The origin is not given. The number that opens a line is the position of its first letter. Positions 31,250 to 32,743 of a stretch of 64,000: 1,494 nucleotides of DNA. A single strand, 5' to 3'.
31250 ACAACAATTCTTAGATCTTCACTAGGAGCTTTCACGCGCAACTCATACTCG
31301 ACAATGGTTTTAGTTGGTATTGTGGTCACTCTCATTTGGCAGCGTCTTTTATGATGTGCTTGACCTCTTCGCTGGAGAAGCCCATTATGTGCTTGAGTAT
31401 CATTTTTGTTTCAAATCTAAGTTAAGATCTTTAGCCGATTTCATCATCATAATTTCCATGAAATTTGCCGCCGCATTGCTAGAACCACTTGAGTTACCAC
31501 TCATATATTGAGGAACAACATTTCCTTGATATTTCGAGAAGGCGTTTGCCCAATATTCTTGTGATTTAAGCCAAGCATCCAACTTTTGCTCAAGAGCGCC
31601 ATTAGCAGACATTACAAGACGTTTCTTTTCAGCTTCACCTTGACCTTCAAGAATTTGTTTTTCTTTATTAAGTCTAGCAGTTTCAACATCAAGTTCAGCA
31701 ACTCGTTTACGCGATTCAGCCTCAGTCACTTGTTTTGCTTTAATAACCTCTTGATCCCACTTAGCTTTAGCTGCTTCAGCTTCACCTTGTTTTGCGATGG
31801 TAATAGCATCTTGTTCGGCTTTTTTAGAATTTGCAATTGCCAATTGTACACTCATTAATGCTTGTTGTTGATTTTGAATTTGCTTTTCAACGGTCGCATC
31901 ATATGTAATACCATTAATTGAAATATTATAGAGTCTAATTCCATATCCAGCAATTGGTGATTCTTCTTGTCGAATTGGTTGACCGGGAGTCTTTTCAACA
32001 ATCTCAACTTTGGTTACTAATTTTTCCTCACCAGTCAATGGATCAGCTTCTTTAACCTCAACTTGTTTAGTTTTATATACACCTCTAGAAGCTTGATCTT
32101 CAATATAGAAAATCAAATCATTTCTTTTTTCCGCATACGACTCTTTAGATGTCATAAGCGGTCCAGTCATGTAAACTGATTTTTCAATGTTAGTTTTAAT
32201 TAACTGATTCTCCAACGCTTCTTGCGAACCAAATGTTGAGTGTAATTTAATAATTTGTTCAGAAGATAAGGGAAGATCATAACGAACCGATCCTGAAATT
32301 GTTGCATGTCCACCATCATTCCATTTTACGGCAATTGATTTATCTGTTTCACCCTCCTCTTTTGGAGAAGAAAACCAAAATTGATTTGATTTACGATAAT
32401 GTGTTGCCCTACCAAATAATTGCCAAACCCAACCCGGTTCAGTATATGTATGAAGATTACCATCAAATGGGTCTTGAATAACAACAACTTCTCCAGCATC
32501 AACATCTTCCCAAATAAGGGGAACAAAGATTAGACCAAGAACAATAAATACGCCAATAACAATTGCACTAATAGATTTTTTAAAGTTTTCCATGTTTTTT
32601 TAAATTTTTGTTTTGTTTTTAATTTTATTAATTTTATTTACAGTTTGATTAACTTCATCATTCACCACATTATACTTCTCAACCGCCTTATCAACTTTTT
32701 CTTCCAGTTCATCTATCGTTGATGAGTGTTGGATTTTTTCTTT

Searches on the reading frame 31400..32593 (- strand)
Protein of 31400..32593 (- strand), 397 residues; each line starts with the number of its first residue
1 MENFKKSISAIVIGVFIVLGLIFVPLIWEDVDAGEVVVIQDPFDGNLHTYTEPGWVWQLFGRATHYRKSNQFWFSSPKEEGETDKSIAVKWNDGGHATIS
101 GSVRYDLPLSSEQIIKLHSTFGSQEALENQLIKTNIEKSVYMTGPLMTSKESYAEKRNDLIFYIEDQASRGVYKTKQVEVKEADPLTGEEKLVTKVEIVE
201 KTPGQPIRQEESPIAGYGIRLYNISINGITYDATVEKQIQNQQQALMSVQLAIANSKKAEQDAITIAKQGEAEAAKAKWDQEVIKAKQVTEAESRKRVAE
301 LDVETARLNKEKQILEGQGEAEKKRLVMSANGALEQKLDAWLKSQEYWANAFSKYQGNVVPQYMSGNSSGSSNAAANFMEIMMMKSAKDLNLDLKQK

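Call 61: search_protein_families(library=phrogs, proteins=[window:31400-32593:-], max_evalue=0.01)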
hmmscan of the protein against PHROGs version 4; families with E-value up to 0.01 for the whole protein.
window:31400-32593:- (397 aa): 2 families
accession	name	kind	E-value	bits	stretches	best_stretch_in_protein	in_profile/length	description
phrog_11908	-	unknown function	3.3e-54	185.3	1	3-395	2-428/430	-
phrog_200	-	other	1.9e-16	61.1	2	5-160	78-229/379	lipoprotein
